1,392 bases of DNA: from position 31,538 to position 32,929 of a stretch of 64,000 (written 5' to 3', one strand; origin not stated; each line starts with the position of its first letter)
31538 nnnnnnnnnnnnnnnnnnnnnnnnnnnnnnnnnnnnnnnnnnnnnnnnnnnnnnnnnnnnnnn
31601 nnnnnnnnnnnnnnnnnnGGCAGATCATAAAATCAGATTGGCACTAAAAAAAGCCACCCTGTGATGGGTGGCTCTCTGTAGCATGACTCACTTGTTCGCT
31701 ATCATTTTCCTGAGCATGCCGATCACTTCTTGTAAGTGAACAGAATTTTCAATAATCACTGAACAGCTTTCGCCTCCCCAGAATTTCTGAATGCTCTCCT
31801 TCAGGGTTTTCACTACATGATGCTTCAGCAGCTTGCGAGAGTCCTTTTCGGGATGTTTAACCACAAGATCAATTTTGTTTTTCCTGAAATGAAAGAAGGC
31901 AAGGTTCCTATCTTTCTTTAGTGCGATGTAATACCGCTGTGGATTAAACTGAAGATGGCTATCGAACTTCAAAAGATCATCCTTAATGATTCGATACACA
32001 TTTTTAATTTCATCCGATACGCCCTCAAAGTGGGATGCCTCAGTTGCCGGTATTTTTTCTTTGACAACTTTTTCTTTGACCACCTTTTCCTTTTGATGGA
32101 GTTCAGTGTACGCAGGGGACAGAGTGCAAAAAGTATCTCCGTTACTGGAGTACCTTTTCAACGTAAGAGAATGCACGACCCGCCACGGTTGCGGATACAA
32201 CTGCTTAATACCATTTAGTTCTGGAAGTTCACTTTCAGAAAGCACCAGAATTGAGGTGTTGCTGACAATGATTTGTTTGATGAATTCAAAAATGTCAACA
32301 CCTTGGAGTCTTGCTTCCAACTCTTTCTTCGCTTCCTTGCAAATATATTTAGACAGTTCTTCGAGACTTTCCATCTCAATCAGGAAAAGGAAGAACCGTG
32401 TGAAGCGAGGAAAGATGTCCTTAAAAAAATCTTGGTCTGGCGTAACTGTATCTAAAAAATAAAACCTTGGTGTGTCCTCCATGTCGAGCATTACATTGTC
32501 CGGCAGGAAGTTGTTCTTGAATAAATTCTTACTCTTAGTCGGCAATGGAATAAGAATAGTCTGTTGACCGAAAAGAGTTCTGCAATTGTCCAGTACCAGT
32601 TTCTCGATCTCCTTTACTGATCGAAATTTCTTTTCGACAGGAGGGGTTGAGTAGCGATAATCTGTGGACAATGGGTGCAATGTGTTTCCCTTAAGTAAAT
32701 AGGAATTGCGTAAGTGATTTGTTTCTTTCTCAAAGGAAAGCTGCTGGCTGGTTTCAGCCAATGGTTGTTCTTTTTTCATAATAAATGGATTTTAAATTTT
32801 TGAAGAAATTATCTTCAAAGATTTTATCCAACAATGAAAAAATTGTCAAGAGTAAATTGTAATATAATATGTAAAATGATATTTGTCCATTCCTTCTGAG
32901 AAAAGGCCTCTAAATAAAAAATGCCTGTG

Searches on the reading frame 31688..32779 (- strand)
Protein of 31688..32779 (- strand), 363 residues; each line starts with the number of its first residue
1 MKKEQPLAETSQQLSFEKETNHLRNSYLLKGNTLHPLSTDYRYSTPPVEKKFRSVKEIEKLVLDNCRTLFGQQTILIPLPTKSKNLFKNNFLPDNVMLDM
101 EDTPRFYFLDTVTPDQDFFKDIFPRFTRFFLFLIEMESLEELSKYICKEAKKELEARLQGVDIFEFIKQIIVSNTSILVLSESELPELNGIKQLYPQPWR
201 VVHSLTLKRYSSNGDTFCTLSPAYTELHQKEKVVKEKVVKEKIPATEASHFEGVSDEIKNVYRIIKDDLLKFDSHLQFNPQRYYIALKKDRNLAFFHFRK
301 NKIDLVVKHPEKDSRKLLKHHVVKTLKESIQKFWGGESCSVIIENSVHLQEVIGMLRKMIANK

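Call 3: search_protein_families(library=pfam, proteins=[window:31688-32779:-], max_evalue=0.1)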
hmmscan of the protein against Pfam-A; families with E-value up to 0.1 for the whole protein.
window:31688-32779:- (363 aa): 1 family
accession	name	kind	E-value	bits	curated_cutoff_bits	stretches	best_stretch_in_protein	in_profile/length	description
PF18899.5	DUF5655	-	3.8e-05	24.1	24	1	248-318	2-72/109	Domain of unknown function (DUF5655)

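Call 4: search_protein_families(library=padloc, proteins=[window:31688-32779:-], max_evalue=0.1)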
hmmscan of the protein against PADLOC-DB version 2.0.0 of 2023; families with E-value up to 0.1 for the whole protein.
window:31688-32779:- (363 aa): 2 families
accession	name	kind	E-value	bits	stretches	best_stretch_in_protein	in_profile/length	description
PDLC04945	PDC-S18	-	1.1e-14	52.4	1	228-359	172-300/302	-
PDLC04946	PDC-S18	-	4.1e-08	30.6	1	204-358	162-318/365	-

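Call 42: search_protein_families(library=ncbifam, proteins=[window:31688-32776:-], max_evalue=0.01)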
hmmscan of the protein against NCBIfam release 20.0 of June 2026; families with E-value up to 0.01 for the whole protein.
window:31688-32776:- (362 aa): 0 families
